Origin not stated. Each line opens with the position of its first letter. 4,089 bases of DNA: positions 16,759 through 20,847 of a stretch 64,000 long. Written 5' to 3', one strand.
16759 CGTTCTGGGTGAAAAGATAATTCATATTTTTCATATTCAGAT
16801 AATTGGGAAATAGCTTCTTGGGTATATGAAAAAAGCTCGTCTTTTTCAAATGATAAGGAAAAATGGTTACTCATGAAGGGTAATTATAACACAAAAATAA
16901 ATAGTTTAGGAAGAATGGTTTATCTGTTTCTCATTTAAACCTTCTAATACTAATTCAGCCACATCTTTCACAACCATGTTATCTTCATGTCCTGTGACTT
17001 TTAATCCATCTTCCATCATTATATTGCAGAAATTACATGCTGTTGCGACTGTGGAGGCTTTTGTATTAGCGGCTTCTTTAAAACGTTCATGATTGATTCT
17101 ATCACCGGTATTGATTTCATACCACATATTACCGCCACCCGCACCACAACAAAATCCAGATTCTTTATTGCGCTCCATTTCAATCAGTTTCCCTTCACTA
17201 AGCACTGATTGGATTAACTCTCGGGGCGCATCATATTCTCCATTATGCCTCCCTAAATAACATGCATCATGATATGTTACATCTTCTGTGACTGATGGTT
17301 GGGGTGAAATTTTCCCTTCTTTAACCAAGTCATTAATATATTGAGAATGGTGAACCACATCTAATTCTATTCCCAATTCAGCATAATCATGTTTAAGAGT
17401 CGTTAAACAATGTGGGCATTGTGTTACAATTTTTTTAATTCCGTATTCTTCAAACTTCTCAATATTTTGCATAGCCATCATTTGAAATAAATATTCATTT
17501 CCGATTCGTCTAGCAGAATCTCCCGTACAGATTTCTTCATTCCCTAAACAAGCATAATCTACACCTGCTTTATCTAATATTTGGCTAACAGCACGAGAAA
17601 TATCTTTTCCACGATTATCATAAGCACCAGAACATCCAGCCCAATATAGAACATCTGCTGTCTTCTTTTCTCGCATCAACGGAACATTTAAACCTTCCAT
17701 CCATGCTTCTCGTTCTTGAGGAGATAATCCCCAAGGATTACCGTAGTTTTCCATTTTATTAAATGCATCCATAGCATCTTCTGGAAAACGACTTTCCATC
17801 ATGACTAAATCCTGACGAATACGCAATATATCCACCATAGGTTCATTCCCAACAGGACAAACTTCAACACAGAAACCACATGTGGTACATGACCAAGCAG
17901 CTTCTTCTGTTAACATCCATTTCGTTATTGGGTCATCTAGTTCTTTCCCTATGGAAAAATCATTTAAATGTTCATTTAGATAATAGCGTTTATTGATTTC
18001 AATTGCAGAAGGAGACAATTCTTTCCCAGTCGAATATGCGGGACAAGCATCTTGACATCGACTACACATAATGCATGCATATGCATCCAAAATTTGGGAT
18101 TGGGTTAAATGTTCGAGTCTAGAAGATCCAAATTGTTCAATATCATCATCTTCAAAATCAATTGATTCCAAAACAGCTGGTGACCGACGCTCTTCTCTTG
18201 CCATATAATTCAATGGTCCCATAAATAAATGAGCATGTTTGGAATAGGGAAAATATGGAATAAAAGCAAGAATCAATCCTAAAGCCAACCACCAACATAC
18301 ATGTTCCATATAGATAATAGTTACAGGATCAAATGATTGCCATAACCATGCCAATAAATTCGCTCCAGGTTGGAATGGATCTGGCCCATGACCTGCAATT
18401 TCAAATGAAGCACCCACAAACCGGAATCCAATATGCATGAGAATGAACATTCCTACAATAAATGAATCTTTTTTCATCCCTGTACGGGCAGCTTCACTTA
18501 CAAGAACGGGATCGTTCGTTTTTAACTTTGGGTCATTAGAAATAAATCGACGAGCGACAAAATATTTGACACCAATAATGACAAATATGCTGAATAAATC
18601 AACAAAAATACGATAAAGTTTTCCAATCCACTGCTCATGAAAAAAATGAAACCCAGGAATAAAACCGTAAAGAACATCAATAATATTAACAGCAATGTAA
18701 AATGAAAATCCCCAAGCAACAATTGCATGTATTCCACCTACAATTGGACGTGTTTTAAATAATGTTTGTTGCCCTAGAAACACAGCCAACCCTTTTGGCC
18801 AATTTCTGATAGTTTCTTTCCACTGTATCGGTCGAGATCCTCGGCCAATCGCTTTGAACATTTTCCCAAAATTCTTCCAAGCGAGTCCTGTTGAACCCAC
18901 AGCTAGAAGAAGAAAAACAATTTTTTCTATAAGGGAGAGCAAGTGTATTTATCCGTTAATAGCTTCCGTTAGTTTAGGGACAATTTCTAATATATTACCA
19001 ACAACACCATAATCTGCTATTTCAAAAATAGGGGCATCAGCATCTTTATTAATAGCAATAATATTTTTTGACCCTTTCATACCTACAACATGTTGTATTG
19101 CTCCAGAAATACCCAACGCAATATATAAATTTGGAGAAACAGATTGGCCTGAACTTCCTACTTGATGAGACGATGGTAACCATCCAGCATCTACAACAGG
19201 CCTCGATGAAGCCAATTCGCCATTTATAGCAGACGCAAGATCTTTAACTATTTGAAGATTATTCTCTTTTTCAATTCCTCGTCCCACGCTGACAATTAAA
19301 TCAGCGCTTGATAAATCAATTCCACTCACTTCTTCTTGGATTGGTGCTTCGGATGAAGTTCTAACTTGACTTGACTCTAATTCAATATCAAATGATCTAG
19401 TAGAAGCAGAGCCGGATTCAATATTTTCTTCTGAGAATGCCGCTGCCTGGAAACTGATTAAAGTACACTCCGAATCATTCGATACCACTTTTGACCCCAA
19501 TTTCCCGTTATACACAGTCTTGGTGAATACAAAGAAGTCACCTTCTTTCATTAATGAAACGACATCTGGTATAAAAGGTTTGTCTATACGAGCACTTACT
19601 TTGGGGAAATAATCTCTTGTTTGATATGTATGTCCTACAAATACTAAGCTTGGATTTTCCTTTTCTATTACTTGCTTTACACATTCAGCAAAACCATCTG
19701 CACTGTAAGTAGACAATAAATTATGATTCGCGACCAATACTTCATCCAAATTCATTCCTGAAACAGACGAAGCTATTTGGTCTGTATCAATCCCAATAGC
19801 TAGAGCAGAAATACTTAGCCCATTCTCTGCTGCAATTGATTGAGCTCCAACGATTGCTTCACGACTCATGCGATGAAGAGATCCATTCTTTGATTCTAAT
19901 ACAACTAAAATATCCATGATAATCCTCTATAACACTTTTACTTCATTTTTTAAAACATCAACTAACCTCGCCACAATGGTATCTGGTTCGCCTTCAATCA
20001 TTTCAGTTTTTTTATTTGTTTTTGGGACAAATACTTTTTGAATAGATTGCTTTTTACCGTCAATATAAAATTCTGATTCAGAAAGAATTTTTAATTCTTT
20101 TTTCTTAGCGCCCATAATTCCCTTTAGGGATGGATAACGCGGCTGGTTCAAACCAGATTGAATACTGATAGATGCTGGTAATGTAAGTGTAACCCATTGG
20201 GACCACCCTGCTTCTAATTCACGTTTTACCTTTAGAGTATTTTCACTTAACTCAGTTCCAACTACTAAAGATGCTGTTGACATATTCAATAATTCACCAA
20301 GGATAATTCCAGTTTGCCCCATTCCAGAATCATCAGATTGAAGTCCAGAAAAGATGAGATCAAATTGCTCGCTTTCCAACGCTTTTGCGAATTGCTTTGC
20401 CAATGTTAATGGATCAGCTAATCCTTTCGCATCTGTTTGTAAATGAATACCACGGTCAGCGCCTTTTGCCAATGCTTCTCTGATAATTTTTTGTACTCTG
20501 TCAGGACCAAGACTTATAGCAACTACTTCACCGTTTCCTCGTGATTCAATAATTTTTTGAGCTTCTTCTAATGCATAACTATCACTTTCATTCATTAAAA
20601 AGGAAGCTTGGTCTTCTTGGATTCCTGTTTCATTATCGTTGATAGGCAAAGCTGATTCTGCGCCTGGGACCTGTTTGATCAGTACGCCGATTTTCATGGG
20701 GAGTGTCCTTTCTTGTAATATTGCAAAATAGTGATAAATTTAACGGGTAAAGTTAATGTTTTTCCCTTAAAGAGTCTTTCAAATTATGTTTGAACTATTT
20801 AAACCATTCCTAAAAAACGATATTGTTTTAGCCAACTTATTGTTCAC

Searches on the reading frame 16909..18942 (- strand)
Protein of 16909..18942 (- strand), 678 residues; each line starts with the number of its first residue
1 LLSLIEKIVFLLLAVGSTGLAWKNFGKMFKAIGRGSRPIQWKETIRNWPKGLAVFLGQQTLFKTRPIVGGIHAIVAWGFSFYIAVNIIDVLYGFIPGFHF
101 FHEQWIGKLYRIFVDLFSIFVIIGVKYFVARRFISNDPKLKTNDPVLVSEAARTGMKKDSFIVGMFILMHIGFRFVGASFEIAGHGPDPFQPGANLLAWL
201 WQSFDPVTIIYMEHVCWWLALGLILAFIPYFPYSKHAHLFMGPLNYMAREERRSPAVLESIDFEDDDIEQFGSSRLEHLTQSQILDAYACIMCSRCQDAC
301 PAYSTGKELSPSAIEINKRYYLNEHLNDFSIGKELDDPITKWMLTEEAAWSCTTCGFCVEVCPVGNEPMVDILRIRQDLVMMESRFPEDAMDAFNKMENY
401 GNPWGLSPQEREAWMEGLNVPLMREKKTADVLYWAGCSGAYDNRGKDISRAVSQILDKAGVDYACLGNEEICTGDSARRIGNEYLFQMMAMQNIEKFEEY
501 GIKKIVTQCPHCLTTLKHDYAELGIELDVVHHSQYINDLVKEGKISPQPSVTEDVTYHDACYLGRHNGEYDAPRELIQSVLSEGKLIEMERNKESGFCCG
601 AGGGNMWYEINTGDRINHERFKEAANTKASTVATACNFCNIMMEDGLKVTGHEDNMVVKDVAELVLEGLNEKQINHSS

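Call 14: search_protein_families(library=pfam, proteins=[window:16909-18942:-], max_evalue=0.001)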
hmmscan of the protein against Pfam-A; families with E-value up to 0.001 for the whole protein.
window:16909-18942:- (678 aa): 9 families
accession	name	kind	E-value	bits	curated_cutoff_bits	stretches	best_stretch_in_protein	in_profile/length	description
PF02754.22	CCG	-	7.7e-34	116.1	20.6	2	555-643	1-84/85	Cysteine-rich domain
PF13183.11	Fer4_8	-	5e-11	43.4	27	1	287-365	2-67/68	4Fe-4S dicluster domain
PF13187.11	Fer4_9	-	1.4e-08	35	27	1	289-365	1-50/52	4Fe-4S dicluster domain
PF12797.12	Fer4_2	-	8.3e-07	29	24.5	0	284-302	4-22/22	4Fe-4S binding domain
PF13237.11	Fer4_10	-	1.5e-06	28.5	25.5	1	284-363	3-53/53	4Fe-4S dicluster domain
PF12838.12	Fer4_7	-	5e-06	27.3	27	1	290-365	2-51/52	4Fe-4S dicluster domain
PF13484.11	Fer4_16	-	6.7e-06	27.2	30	1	290-364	2-65/66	4Fe-4S double cluster binding domain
PF13746.11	Fer4_18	-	0.00013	22.5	27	0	346-365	55-74/114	4Fe-4S dicluster domain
PF13534.11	Fer4_17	-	0.00061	20.7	22.2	1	289-364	1-58/61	4Fe-4S dicluster domain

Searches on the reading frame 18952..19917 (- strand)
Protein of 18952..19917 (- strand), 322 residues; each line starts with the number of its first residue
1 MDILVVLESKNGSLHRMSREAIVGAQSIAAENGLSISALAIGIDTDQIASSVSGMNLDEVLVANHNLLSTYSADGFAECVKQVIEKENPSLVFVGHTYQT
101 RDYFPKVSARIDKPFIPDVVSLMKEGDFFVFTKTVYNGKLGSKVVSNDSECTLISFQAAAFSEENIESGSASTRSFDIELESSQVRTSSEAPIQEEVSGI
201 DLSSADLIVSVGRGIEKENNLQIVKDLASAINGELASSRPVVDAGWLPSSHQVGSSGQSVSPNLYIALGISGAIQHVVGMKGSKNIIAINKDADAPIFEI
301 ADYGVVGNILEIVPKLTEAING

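Call 59: search_protein_families(library=pfam, proteins=[window:18952-19917:-], max_evalue=0.0001)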
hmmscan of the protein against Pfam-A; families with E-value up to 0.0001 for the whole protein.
window:18952-19917:- (322 aa): 2 families
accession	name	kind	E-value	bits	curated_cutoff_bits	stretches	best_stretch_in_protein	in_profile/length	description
PF00766.25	ETF_alpha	-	4.4e-34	116.8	27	1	201-281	1-81/81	Electron transfer flavoprotein FAD-binding domain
PF01012.27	ETF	-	1.9e-27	96.6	26.7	1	3-172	1-172/181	Electron transfer flavoprotein domain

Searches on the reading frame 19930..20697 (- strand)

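Call 59: search_protein_families(library=pfam, proteins=[window:19930-20697:-], max_evalue=0.0001)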
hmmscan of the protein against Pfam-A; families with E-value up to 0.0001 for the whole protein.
window:19930-20697:- (256 aa): 1 family
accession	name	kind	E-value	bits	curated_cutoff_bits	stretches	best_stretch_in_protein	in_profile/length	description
PF01012.27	ETF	-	3.7e-34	118.6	26.7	1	28-207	6-178/181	Electron transfer flavoprotein domain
